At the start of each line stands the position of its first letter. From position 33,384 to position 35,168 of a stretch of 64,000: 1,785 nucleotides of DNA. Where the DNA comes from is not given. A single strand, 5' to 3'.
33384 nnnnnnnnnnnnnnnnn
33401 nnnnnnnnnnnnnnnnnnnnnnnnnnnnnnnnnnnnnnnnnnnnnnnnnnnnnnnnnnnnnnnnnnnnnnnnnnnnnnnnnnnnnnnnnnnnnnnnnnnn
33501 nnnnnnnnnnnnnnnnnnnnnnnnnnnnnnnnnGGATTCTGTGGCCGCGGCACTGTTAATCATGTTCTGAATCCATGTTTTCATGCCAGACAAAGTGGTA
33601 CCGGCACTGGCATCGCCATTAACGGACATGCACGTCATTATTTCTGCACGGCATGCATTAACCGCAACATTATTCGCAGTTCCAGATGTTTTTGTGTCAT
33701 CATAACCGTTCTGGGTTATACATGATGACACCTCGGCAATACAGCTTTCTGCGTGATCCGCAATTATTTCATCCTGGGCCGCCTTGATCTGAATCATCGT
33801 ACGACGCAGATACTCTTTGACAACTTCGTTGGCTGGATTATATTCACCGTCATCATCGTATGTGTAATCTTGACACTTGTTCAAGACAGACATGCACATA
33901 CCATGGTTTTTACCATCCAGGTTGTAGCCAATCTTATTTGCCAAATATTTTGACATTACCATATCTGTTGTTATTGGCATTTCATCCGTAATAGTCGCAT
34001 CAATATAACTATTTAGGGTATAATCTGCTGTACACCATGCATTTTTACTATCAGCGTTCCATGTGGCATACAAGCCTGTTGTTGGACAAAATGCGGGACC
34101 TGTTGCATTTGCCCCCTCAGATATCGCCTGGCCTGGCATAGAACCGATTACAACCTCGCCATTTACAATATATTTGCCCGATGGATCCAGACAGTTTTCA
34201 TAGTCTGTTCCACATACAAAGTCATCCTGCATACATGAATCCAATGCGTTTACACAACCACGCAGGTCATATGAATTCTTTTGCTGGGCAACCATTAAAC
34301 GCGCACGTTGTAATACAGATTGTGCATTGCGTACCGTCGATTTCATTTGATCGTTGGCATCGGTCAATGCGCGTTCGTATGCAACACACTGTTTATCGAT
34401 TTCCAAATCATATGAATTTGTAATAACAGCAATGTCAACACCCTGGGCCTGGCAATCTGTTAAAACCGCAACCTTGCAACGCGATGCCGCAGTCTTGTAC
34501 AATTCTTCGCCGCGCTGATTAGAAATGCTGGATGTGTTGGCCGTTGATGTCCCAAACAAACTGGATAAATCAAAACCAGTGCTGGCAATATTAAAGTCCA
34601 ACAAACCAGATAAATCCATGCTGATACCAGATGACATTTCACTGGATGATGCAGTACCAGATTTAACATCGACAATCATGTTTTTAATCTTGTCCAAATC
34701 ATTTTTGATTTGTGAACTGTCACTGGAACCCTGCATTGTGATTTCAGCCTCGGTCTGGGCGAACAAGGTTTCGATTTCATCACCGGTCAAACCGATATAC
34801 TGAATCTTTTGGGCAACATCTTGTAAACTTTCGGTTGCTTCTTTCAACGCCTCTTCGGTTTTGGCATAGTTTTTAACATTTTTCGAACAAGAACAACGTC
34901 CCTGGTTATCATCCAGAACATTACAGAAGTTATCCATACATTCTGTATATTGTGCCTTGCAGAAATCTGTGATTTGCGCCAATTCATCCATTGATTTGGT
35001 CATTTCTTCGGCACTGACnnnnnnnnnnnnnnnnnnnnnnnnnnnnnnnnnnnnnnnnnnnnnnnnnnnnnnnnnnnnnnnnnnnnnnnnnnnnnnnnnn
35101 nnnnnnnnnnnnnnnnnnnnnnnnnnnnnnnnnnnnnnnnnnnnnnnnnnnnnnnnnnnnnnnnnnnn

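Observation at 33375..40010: Two ~730-aa secreted cysteine-rich paralogs with a shared C-x3-Y-x2-C-M-D-x2-C-x8-R-C-x-C module, flanking a phospholipase D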

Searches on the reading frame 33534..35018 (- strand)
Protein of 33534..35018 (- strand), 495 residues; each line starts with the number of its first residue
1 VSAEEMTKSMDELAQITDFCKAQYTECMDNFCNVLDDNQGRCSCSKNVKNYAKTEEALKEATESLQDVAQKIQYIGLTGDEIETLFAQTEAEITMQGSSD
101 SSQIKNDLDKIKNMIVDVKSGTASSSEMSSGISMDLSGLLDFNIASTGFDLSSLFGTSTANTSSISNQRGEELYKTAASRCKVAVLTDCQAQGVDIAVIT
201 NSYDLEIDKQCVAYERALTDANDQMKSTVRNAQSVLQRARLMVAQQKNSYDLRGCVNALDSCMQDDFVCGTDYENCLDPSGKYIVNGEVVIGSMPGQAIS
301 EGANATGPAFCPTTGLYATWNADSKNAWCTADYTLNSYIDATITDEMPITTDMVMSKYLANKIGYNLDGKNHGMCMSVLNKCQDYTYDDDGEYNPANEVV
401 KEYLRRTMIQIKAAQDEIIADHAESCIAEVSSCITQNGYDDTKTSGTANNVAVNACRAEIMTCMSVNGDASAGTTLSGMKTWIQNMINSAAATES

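Call 51: search_solved_structures(query=A4, max_evalue=1)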
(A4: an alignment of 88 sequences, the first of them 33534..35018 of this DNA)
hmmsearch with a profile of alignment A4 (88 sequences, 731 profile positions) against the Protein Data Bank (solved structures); distinct sequences matched with E-value up to 1: 2.
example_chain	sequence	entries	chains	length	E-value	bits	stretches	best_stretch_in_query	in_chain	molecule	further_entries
7qn5_A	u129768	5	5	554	0.48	12.2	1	5-180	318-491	Gamma-aminobutyric acid receptor subunit alpha-4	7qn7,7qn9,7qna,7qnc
7dtd_A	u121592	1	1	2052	0.85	11.3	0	13-131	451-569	Sodium channel protein type 1 subunit alpha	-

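Call 59: predict_structure(alignment_id=A4)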
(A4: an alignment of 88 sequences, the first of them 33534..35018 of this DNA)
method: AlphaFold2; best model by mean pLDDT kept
length: 495 residues; sequences in the alignment: 88
mean_pLDDT: 85.5   pTM: 0.71
mean pLDDT of the five models: 85.5, 85.0, 84.0, 82.1, 81.6
residues with pLDDT >= 90: 294; 70-90: 127; 50-70: 39; < 50: 35
segments of 3 or more residues with pLDDT < 50: 121-136, 138-150, 156-158
pLDDT, mean of each block of 10 residues (from residue 1): 78 94 95 84 91 93 91 83 84 80 83 76 44 43 43 52 73 93 93 95 94 94 92 89 89 97 96 97 97 81 60 86 92 96 96 97 95 94 96 97 98 96 95 95 85 95 84 81 80 50
secondary structure, 60 per line:
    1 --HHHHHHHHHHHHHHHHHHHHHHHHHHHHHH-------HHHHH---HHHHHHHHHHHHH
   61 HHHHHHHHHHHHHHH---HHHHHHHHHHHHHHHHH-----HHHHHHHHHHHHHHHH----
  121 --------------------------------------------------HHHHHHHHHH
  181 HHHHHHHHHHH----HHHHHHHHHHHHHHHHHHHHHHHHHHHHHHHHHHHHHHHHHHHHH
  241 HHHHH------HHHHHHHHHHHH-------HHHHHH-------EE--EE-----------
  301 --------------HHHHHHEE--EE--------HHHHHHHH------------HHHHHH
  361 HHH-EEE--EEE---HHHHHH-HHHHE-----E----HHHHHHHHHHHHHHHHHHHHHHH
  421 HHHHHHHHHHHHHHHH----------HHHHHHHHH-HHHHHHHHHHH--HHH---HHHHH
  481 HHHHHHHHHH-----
elements in order: H3-32 H40-44 H48-75 H79-95 H101-116 H171-191 H196-245 H252-263 H271-276 H315-320 H335-342 H355-363 E365-367 E370-372 H376-381 H383-386 H398-436 H447-455 H457-467 H476-490
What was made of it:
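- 34179..35018 (-): A conserved helical core (residues 196-475). It contains long Cys-stapled helices and a conserved flexible G/S/hydrophobic loop (residues 316-363, nt 34515-34658). AlphaFold model pLDDT 85.5 (call 59).
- On Chlamydial OmcB-type cysteine-rich outer membrane protein: The model is alpha-helical (call 59).
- Closest known: Chlamydial cysteine-rich envelope protein OmcB. Different: From general knowledge, OmcB is beta-rich, whereas A is an alpha-helical bundle (call 59).
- The model is a long helical bundle plus an alpha/beta subdomain (pLDDT 85.5, pTM 0.71, call 59).
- Tried and rejected: A new alignment with 88 diverse sequences gave pLDDT 85.5 (call 59).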

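Call 61: fold_search(model_id=the predicted structure, library=pdb)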
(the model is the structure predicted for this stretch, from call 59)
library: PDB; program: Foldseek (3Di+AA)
matches with E <= 10: 38; with E <= 0.001: 0
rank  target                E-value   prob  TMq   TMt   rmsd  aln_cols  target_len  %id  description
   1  4tql_A                1.2e+00  0.16  0.11  0.21  19.1       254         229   12  Computationally designed three helix bundle (released 2014-10-15)
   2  1sig                  2.2e+00  0.05  0.09  0.14  25.6       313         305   10  CRYSTAL STRUCTURE OF A SIGMA70 SUBUNIT FRAGMENT FROM ESCHERICHIA COLI RNA POLYMERASE (released 1997-05-15)
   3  8i21_B                2.6e+00  0.12  0.11  0.20  42.7       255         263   12  Cryo-EM structure of 6-subunit Smc5/6 arm region (released 2024-06-26)
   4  8tzl_E                3.0e+00  0.05  0.09  0.12  40.6       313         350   13  Cryo-EM structure of Vibrio cholerae FtsE/FtsX/EnvC complex, full-length (released 2023-12-20)
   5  7nyw_A                3.0e+00  0.04  0.10  0.07  41.1       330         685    9  Cryo-EM structure of the MukBEF-MatP-DNA head module (released 2021-07-07)
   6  4tql_B                3.5e+00  0.09  0.11  0.21  19.5       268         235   13  Computationally designed three helix bundle (released 2014-10-15)
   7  5vtl                  3.9e+00  0.14  0.14  0.31  20.0       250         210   11  Structure of metacyclic invariant surface protein , Tb427.07.360, from Trypanosoma brucei. (released 2018-08-08)
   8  8d9p                  4.6e+00  0.04  0.08  0.17  26.4       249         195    9  De Novo Photosynthetic Reaction Center Protein Equipped with Heme B and Mn(II) cations (released 2022-09-28)
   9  6wzb_A                5.0e+00  0.01  0.09  0.11  35.0       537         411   11  Crystal structure of the GltPh V216C-G388C mutant cross-linked with divalent mercury (released 2021-02-17)
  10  8wjo_B                5.5e+00  0.07  0.11  0.18  43.3       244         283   15  Cryo-EM structure of 8-subunit Smc5/6 arm region (released 2024-06-26)
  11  6sue_A                5.5e+00  0.06  0.11  0.03  52.7       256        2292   10  Structure of Photorhabdus luminescens Tc holotoxin pore, Mutation TccC3-D651A (released 2019-11-06)
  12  4k1n_A                5.5e+00  0.02  0.11  0.11  30.8       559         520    9  Crystal structure of full-length mouse alphaE-catenin (released 2013-05-01)
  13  7nyw_B                5.5e+00  0.02  0.09  0.06  37.7       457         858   12  Cryo-EM structure of the MukBEF-MatP-DNA head module (released 2021-07-07)
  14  2oex_A                6.0e+00  0.04  0.09  0.12  26.9       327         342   14  Structure of ALIX/AIP1 V Domain (released 2007-03-27)
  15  9jyy_G                6.3e+00  0.06  0.16  0.13  17.8       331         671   12  core proteins of mature T7 (released 2024-12-11)
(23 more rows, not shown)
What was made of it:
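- On Alpha-helical pore-forming toxins (ClyA/Hbl/Nhe, Tc): Foldseek gives ClyA E 8.2 (TM 0.10 / 0.17) and Tc E 5.5-8.9 (call 61).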

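Call 75: fold_search(model_id=the predicted structure, library=viral)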
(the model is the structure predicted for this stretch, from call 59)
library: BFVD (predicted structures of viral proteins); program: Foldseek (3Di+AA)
matches with E <= 10: 95; with E <= 0.001: 0
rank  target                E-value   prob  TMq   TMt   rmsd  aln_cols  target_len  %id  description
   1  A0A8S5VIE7            4.9e-01  0.28  0.09  0.07  29.5       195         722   20  Major tail protein [Podoviridae sp. ct9H612]
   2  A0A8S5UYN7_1          9.0e-01  0.10  0.11  0.08  52.1       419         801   10  Endosialidase chaperone [Siphoviridae sp. ctkKt3]
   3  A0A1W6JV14            1.1e+00  0.20  0.11  0.06  39.7       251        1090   13  Tail fiber protein [Vibrio phage pVco-5]
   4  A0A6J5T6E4            1.1e+00  0.20  0.10  0.13  44.4       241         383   13  Uncharacterized protein [uncultured Caudovirales phage]
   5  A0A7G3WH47            1.4e+00  0.12  0.11  0.13  59.8       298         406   13  Uncharacterized protein [Arthronema virus TR020]
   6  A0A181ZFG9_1          1.5e+00  0.08  0.14  0.09  27.2       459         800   10  Deneddylase [Human herpesvirus 1 (strain 17)]
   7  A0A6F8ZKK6            1.7e+00  0.07  0.12  0.09  20.6       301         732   12  Phage internal virion protein [Xylella phage Cota]
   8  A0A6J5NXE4            2.4e+00  0.10  0.10  0.18  42.4       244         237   15  Uncharacterized protein [uncultured Caudovirales phage]
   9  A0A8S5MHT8            2.5e+00  0.08  0.09  0.16  43.1       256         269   12  Internal virion protein [Siphoviridae sp. ctvyM23]
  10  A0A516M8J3            2.5e+00  0.06  0.14  0.09  32.2       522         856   11  (no name in the UniProt tables at hand)
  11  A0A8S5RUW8            2.6e+00  0.09  0.09  0.12  30.6       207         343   16  N-acetylmuramoyl-L-alanine amidase [Siphoviridae sp. ctHip2]
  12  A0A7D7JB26            2.6e+00  0.07  0.12  0.09  21.4       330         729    8  Uncharacterized protein [Vibrio phage phiV141]
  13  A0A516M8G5            2.6e+00  0.05  0.12  0.10  21.1       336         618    9  (no name in the UniProt tables at hand)
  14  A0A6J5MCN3            3.0e+00  0.11  0.11  0.27  41.6       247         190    8  Internal virion protein [uncultured Caudovirales phage]
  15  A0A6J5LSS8            3.0e+00  0.10  0.10  0.19  44.1       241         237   10  Internal virion protein [uncultured Caudovirales phage]
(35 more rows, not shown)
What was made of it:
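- On Any solved structure (PDB) or viral predicted structure: Foldseek with the pLDDT 85.5 model gives a best E of 1.2 against PDB and 0.49 against BFVD, with query-normalised TM at most 0.16 (calls 61, 75).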
